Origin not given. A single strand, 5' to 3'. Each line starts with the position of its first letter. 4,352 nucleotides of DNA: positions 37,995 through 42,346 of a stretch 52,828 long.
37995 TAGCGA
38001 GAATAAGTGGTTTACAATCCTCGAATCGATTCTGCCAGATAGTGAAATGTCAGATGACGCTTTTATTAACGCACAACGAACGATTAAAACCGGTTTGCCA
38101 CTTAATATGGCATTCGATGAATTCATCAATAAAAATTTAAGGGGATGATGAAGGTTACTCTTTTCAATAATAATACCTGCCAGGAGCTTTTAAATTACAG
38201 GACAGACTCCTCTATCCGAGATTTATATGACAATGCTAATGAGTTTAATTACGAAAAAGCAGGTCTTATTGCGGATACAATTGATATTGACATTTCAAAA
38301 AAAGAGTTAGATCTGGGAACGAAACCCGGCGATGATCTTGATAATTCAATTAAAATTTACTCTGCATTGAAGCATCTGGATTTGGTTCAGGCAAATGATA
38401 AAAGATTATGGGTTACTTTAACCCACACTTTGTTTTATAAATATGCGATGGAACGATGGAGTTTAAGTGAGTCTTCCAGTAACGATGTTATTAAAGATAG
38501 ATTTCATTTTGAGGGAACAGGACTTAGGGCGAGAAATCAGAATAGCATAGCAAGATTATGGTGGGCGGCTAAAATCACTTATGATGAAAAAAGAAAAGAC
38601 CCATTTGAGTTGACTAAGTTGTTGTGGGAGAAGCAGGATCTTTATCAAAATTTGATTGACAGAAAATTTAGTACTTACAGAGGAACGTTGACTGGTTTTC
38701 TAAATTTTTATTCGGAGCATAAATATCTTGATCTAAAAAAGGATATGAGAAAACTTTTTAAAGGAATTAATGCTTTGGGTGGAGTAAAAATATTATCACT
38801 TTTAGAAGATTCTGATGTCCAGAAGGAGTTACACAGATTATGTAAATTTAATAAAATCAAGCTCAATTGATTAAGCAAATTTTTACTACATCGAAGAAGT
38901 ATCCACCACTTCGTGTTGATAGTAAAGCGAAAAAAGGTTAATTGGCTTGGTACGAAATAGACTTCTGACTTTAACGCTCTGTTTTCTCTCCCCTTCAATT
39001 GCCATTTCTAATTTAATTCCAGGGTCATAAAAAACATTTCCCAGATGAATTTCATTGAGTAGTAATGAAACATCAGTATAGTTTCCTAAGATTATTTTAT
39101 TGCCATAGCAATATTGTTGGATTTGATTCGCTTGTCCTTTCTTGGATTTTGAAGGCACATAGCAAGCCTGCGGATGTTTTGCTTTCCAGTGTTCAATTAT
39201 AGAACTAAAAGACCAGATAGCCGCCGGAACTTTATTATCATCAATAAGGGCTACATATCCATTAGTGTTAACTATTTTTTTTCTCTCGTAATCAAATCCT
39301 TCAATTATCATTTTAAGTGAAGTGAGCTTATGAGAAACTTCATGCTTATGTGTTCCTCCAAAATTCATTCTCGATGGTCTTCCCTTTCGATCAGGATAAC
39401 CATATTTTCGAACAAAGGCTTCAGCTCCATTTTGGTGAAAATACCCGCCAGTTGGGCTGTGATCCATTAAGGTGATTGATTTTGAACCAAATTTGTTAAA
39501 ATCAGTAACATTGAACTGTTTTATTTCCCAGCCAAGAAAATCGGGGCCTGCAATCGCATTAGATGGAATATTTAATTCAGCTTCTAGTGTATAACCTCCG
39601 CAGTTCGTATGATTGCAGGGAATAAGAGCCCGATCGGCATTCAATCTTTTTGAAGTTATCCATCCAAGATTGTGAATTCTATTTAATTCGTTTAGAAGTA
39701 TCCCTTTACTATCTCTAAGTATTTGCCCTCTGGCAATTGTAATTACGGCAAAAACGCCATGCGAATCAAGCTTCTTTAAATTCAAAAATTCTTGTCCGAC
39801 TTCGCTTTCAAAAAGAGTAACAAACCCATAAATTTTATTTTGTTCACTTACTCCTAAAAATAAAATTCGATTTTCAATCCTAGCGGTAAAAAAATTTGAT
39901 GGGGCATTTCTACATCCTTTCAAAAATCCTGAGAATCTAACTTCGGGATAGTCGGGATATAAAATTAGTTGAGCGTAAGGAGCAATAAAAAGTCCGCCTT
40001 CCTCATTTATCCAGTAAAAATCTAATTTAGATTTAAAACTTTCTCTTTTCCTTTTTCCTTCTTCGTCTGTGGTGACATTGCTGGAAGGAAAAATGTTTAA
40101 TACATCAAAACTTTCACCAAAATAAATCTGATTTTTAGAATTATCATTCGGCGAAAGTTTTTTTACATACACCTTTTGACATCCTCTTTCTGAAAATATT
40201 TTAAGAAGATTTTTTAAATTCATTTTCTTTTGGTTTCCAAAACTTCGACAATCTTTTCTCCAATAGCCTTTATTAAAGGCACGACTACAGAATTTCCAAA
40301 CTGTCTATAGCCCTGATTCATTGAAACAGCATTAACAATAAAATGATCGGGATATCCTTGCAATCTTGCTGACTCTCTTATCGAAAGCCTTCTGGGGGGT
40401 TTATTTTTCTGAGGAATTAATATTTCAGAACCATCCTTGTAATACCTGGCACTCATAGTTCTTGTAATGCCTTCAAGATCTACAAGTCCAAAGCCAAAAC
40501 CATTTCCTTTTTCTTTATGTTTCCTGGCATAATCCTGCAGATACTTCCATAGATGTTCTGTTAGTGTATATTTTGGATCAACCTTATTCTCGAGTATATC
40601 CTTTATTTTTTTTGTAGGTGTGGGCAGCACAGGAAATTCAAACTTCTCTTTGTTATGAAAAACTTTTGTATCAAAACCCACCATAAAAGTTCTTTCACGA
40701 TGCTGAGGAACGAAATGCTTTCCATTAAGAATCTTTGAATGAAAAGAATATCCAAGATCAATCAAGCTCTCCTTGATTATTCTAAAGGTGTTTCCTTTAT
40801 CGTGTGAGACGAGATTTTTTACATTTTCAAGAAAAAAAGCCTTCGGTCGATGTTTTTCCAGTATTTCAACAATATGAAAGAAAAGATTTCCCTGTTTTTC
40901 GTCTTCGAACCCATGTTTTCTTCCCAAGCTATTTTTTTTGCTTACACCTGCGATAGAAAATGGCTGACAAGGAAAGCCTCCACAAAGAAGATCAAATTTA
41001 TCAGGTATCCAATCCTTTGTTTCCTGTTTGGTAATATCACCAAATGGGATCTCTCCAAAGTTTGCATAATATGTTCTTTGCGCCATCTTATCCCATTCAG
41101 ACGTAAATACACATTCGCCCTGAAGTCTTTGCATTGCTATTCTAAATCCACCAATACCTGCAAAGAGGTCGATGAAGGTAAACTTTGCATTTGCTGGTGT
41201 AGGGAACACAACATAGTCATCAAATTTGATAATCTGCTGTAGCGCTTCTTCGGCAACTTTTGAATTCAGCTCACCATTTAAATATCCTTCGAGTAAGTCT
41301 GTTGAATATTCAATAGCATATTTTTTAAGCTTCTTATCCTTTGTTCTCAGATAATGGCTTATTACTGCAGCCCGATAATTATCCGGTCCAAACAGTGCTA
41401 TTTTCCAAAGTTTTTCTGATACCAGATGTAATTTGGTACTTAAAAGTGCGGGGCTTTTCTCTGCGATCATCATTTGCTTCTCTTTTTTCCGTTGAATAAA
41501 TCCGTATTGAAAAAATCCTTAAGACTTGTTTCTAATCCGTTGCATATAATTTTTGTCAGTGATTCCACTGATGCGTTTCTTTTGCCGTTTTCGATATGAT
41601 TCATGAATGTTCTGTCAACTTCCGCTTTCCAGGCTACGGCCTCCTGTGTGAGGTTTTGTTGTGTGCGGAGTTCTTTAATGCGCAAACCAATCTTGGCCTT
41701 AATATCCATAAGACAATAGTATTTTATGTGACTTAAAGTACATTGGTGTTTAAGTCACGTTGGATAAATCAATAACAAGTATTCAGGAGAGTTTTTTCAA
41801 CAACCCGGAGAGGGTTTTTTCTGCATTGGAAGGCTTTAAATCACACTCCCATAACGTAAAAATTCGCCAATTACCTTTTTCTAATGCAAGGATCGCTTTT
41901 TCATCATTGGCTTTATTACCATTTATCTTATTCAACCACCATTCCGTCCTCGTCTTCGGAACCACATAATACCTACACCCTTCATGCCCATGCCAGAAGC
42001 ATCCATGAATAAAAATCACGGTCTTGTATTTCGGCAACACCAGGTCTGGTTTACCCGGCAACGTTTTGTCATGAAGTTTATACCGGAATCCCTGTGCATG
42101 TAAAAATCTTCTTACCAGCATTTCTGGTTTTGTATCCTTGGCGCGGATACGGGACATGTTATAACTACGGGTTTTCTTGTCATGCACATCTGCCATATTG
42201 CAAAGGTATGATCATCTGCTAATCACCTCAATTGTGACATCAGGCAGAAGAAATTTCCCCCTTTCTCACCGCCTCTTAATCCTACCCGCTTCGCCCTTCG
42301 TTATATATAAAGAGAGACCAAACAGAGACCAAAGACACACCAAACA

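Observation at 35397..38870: Three-gene operon led by a GHKL (Hsp90/MORC/sacsin-like) ATPase with two unassignable partners: candidate undescribed defence/conflict system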

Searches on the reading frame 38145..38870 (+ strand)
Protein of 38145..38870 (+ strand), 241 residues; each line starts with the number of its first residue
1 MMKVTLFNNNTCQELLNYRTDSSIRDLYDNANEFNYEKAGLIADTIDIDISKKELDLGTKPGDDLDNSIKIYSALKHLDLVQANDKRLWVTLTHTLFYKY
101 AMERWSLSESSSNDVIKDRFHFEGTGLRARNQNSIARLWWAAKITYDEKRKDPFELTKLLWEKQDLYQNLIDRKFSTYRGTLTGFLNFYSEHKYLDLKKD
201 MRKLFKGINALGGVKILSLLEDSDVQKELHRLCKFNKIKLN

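Call 4: search_protein_families(library=pfam, proteins=[window:38145-38870:+], max_evalue=1)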
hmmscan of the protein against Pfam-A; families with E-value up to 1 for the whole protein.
window:38145-38870:+ (241 aa): 4 families
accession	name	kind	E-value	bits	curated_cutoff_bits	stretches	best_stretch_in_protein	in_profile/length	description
PF19866.4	DUF6339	-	1e-48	165.8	23.2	1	63-229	1-173/175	Family of unknown function (DUF6339)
PF18162.6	Arc_C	-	0.0037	17.5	31.9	0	146-171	11-36/83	Arc C-lobe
PF11472.13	DUF3206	-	0.061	14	23.7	1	165-225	14-74/128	Protein of unknown function (DUF3206)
PF23799.1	DUF7175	-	0.11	13.5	27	0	70-120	17-67/103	Domain of unknown function (DUF7175)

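Call 5: search_protein_families(library=padloc, proteins=[window:38145-38870:+], max_evalue=1)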
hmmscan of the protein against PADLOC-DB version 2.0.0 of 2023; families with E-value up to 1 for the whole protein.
window:38145-38870:+ (241 aa): 4 families
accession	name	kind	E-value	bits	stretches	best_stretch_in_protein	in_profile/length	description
PDLC04586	PDC-M33C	-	2.1e-46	156.4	1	9-230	16-236/247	-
PDLC04584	PDC-M33C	-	1.3e-22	78.6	1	38-232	41-241/250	-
PDLC04585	PDC-M33C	-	3.6e-22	77.4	1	55-227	57-243/346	-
PDLC04587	PDC-M33C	-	6.4e-22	76.2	1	2-235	1-244/312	-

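Call 6: search_protein_families(library=ncbifam, proteins=[window:38145-38870:+], max_evalue=1)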
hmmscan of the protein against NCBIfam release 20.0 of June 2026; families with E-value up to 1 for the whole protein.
window:38145-38870:+ (241 aa): 0 families

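Call 21: find_homologous_proteins(query=window:38145-38870:+)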
Query window:38145-38870:+ (241 aa): 93 proteins with E <= 0.001 among 460 candidates.
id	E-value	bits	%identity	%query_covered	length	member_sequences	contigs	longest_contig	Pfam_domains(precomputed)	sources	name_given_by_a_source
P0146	2.0e-156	536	100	100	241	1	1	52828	PF19866.5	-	-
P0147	2.4e-108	379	70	100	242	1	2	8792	PF19866.5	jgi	jgi:hypothetical protein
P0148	8.7e-102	358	66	100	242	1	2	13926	PF19866.5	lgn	-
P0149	3.0e-98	346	64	100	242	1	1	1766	PF19866.5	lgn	-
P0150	4.0e-98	346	64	98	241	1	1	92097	PF19866.5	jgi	jgi:hypothetical protein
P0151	7.1e-98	345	61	100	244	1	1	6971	PF19866.5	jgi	-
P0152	4.8e-97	342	62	100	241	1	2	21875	PF19866.5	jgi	jgi:hypothetical protein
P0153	6.4e-97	342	65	100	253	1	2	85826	PF19866.5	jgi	jgi:hypothetical protein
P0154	1.1e-96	341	61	99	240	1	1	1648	PF19866.5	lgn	-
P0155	1.3e-96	341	65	98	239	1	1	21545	PF19866.5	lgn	-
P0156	2.3e-96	340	63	100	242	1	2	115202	PF19866.5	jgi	jgi:Family of unknown function (DUF6339)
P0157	5.7e-96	339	60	99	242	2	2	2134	PF19866.5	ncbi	-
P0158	7.9e-96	338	62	100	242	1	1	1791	PF19866.5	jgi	jgi:Family of unknown function (DUF6339)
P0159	1.3e-95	337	62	98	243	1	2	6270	PF19866.5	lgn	-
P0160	1.8e-95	337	63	99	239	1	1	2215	PF19866.5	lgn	-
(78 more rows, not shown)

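Call 61: search_solved_structures(query=A3, max_evalue=10, show_alignments=2)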
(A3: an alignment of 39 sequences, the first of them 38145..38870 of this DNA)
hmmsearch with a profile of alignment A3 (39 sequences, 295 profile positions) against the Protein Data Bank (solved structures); distinct sequences matched with E-value up to 10: 40.
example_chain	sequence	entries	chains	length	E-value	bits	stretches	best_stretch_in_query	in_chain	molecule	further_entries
3q4n_A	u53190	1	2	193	0.02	17.4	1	202-252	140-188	Uncharacterized protein MJ0754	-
6lp5_A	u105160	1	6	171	0.047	16.2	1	184-232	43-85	Ferritin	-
3q4o_A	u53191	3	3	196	0.054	16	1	202-246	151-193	Uncharacterized protein MJ0754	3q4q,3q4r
5xhi_A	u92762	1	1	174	0.084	15.4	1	180-234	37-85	Ferritin, middle subunit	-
4p18_A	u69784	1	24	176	0.084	15.4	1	184-236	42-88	Ferritin, middle subunit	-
6kzy_A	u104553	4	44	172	0.086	15.3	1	195-237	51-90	Ferritin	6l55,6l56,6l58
5xhm_A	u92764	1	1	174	0.12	14.9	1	182-234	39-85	Ferritin, middle subunit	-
5xho_A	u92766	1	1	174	0.13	14.8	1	184-234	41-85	Ferritin, middle subunit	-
9x1g_A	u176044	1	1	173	0.13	14.8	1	184-234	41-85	Ferritin, middle subunit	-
5xhn_A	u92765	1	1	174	0.13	14.7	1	184-234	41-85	Ferritin, middle subunit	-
4lpm_A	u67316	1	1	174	0.13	14.7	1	184-234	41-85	Ferritin, middle subunit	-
3ka6_A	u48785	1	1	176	0.13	14.7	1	184-234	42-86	Ferritin, middle subunit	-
1mfr_A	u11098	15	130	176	0.13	14.7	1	184-234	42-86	M FERRITIN | Ferritin, middle subunit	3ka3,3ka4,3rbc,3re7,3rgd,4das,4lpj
3sh6_A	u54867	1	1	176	0.13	14.7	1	184-234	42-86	Ferritin, middle subunit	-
4lpn_A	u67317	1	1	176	0.14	14.7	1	184-234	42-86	Ferritin, middle subunit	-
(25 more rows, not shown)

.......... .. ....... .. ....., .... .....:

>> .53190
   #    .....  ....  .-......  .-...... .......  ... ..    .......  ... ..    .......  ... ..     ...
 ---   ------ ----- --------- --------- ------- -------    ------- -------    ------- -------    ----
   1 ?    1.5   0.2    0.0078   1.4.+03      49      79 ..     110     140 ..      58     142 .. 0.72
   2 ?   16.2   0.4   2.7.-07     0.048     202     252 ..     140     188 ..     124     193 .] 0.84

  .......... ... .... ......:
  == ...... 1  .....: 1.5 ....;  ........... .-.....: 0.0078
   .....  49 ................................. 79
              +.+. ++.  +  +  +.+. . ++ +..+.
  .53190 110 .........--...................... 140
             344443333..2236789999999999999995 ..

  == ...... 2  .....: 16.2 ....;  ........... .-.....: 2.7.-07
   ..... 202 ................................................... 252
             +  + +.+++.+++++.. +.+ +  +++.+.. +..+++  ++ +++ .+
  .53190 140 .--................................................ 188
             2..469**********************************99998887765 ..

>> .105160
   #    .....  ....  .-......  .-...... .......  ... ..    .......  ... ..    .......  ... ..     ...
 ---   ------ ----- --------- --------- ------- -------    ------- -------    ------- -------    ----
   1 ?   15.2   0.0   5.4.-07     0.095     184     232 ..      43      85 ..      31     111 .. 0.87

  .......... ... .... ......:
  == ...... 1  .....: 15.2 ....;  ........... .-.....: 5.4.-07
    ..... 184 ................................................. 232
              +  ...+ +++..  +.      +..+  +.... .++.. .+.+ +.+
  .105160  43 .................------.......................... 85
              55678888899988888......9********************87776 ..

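Call 69: predict_structure(alignment_id=A5)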
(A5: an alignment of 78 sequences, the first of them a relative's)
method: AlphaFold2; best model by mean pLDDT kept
length: 241 residues; sequences in the alignment: 78
mean_pLDDT: 93.3   pTM: 0.89
mean pLDDT of the five models: 93.3, 93.1, 92.8, 92.1, 91.8
residues with pLDDT >= 90: 196; 70-90: 43; 50-70: 2; < 50: 0
segments of 3 or more residues with pLDDT < 50: none
pLDDT, mean of each block of 10 residues (from residue 1): 95 96 93 92 94 91 97 96 95 97 95 96 85 96 97 98 90 84 96 94 91 81 96 96 84
secondary structure, 60 per line:
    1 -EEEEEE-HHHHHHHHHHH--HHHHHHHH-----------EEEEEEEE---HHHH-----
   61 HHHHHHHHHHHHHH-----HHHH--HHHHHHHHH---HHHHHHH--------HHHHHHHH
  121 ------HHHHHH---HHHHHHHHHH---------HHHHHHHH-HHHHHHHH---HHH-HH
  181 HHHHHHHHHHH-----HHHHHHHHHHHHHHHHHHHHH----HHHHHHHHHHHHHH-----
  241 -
elements in order: E2-7 H9-19 H22-29 E41-48 H52-55 H61-74 H80-83 H86-94 H98-104 H113-120 H127-132 H136-145 H155-162 H164-171 H179-191 H197-217 H222-235

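Call 73: fold_search(model_id=the predicted structure, library=pdb)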
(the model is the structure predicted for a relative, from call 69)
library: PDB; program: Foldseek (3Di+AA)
matches with E <= 10: 14; with E <= 0.001: 0
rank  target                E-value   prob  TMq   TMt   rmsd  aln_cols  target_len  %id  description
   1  1d3u_B                2.0e+00  0.06  0.17  0.20  15.4       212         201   12  TATA-BINDING PROTEIN/TRANSCRIPTION FACTOR (II)B/BRE+TATA-BOX COMPLEX FROM PYROCOCCUS WOESEI (released 1999-11-15)
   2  3c2b_A                2.7e+00  0.05  0.18  0.21  13.8       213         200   12  Crystal structure of TetR transcriptional regulator from Agrobacterium tumefaciens (released 2008-02-05)
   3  9ce3_E                3.0e+00  0.02  0.13  0.12  14.9       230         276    8  Structure of the TSC:WIPI3 lysosomal recruitment complex (released 2024-12-04)
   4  5ukh                  3.3e+00  0.02  0.12  0.10  17.2       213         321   18  Structure of TelC from Streptococcus intermedius B196 (released 2017-07-26)
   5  8btj_B                3.5e+00  0.03  0.15  0.11  17.5       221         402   14  Murine cytomegalovirus protein M35 (released 2023-10-11)
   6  4w8p_A                3.5e+00  0.02  0.13  0.10  18.0       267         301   11  Crystal structure of RIAM TBS1 in complex with talin R7R8 domains (released 2014-12-03)
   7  4osw_A                3.9e+00  0.03  0.17  0.11  14.0       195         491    9  Crystal structure of the S505E mutant of TAL effector dHax3 (released 2014-05-28)
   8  5h6i_B                4.1e+00  0.04  0.15  0.16  12.5       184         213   14  Crystal Structure of GBS CAMP Factor (released 2017-11-22)
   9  6jtq_A                4.7e+00  0.02  0.15  0.10  14.7       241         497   13  RVD HA specifically contacts 5mC through van der Waals interactions (released 2020-04-15)
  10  7w5i_B                4.7e+00  0.01  0.12  0.12  19.1       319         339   10  The structure of trichobrasilenol synthase TaTC6 in complex with FPP-1 (released 2022-06-01)
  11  5ern_A                5.2e+00  0.01  0.15  0.14  19.1       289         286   10  Crystal structure of elongation domain of Phomopsis amygdali fusicoccadiene synthase (released 2016-01-20)
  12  4uos                  5.8e+00  0.01  0.12  0.15  23.4       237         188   11  Thermodynamic hyperstability in parametrically designed helical bundles (released 2014-11-05)
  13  5ip2_B                7.1e+00  0.02  0.16  0.16  14.3       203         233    9  Tomato spotted wilt tospovirus nucleocapsid protein-ssRNA complex (released 2017-03-22)
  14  8evm_C                9.5e+00  0.02  0.18  0.18  12.5       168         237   10  De novo design of chlorophyll special pair containing protein assemblies (released 2024-05-15)

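Call 96: fold_search(model_id=the predicted structure, library=viral)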
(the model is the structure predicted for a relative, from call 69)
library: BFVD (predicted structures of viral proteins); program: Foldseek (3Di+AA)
matches with E <= 10: 18; with E <= 0.001: 0
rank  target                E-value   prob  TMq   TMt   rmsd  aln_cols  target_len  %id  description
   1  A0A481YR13            3.7e+00  0.03  0.16  0.16  16.7       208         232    9  Lysosome-associated membrane glycoprotein Lamp [Pithovirus LCDPAC02]
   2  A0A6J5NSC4            4.1e+00  0.04  0.12  0.08  13.7       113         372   14  Uncharacterized protein [uncultured Caudovirales phage]
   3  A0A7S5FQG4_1          4.4e+00  0.02  0.14  0.06  15.7       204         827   13  Tail tape-measure protein [Bacteriophage DSS3_VP1]
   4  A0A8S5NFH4            4.4e+00  0.01  0.09  0.14  17.2       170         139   13  Tail assembly chaperone [Siphoviridae sp. ctHEr2]
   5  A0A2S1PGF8            4.6e+00  0.04  0.13  0.14  12.2       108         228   17  DUF1311 domain-containing protein [Aeromonas phage 60AhydR15PP]
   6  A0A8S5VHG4            4.6e+00  0.01  0.16  0.10  24.7       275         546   12  Phage protein [Myoviridae sp. ctkfK18]
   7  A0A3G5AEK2            4.8e+00  0.01  0.12  0.15  17.0       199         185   10  HD superfamily hydrolase [Satyrvirus sp.]
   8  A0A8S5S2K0            5.1e+00  0.12  0.19  0.38   9.0        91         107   12  Uncharacterized protein [Siphoviridae sp. ctCIv11]
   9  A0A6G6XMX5            6.2e+00  0.04  0.17  0.17  10.7       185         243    7  (no name in the UniProt tables at hand)
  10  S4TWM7                6.5e+00  0.06  0.20  0.33   7.1       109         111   16  Uncharacterized protein [Salmonella phage SP069]
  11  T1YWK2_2              6.5e+00  0.01  0.16  0.06  14.3       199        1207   12  RNA dependent RNA polymerase [Blueberry virus A]
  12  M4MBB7                7.2e+00  0.11  0.17  0.40   5.2        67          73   21  (no name in the UniProt tables at hand)
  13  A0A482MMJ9            7.6e+00  0.08  0.13  0.33  10.9        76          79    8  Uncharacterized protein [Burkholderia phage BcepSauron]
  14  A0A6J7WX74            7.6e+00  0.01  0.14  0.08  16.0       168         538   11  GroL Chaperonin GroEL (HSP60 family) [uncultured Caudovirales phage]
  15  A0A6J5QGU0            8.8e+00  0.12  0.22  0.11   9.1        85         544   12  Uncharacterized protein [uncultured Caudovirales phage]
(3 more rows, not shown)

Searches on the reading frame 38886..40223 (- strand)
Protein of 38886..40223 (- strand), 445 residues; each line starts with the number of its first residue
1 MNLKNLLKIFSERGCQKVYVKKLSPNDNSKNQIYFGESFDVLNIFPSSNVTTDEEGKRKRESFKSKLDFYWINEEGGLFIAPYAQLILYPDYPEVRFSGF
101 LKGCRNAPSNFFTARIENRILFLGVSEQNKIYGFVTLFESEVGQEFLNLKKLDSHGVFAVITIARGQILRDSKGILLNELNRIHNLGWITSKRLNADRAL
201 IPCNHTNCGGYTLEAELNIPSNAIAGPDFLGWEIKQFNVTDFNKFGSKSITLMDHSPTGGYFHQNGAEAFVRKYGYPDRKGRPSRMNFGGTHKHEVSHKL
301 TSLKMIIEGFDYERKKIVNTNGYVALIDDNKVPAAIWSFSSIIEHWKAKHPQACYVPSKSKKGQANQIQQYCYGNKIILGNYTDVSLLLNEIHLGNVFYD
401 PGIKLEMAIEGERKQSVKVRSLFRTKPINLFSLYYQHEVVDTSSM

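Call 11: search_protein_families(library=pfam, proteins=[window:38886-40223:-], max_evalue=0.01)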
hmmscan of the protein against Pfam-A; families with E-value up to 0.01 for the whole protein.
window:38886-40223:- (445 aa): 1 family
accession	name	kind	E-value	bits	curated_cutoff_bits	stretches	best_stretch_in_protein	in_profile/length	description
PF15515.12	MvaI_BcnI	-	1.5e-34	120.4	25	1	177-434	1-227/227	MvaI/BcnI restriction endonuclease family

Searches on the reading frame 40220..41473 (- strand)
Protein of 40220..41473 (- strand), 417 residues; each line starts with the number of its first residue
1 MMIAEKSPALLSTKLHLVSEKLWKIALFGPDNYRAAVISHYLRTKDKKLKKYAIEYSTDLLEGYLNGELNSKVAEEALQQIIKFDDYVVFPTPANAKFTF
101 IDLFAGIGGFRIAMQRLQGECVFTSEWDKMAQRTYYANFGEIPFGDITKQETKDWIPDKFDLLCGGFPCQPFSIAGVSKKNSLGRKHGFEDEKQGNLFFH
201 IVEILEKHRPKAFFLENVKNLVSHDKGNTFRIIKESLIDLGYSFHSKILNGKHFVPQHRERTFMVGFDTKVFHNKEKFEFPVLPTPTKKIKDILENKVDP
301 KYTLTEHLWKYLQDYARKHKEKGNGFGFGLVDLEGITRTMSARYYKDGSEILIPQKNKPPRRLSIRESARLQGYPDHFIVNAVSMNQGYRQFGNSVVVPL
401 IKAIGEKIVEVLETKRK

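Call 11: search_protein_families(library=pfam, proteins=[window:40220-41473:-], max_evalue=0.01)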
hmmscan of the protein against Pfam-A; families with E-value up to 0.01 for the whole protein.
window:40220-41473:- (417 aa): 1 family
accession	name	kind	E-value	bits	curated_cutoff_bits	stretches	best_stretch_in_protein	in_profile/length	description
PF00145.23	DNA_methylase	-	4.3e-90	302.9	22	1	98-409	1-323/324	C-5 cytosine-specific DNA methylase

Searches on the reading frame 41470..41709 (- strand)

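Call 11: search_protein_families(library=pfam, proteins=[window:41470-41709:-], max_evalue=0.01)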
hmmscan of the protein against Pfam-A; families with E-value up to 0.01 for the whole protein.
window:41470-41709:- (79 aa): 4 families
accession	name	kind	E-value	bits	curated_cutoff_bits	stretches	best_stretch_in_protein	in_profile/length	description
PF01381.28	HTH_3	-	2.7e-09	37.3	23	1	11-54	1-44/55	Helix-turn-helix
PF13560.12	HTH_31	-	1.5e-08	35.2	27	1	7-59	2-54/64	Helix-turn-helix domain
PF12844.13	HTH_19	-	1.7e-08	34.7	30.2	1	9-57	2-49/64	Helix-turn-helix domain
PF13744.12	HTH_37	-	0.00023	21.4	27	1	1-52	13-65/80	Helix-turn-helix domain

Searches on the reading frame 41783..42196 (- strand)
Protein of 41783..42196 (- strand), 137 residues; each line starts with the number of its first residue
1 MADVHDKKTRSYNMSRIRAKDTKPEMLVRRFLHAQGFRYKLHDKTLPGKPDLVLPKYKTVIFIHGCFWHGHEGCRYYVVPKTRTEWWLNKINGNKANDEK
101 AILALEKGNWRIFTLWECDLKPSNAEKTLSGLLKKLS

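Call 11: search_protein_families(library=pfam, proteins=[window:41783-42196:-], max_evalue=0.01)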
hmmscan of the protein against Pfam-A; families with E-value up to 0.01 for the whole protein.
window:41783-42196:- (137 aa): 1 family
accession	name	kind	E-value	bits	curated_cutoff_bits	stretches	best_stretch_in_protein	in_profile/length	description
PF03852.21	Vsr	-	4.4e-36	123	27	1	2-72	1-71/74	DNA mismatch endonuclease Vsr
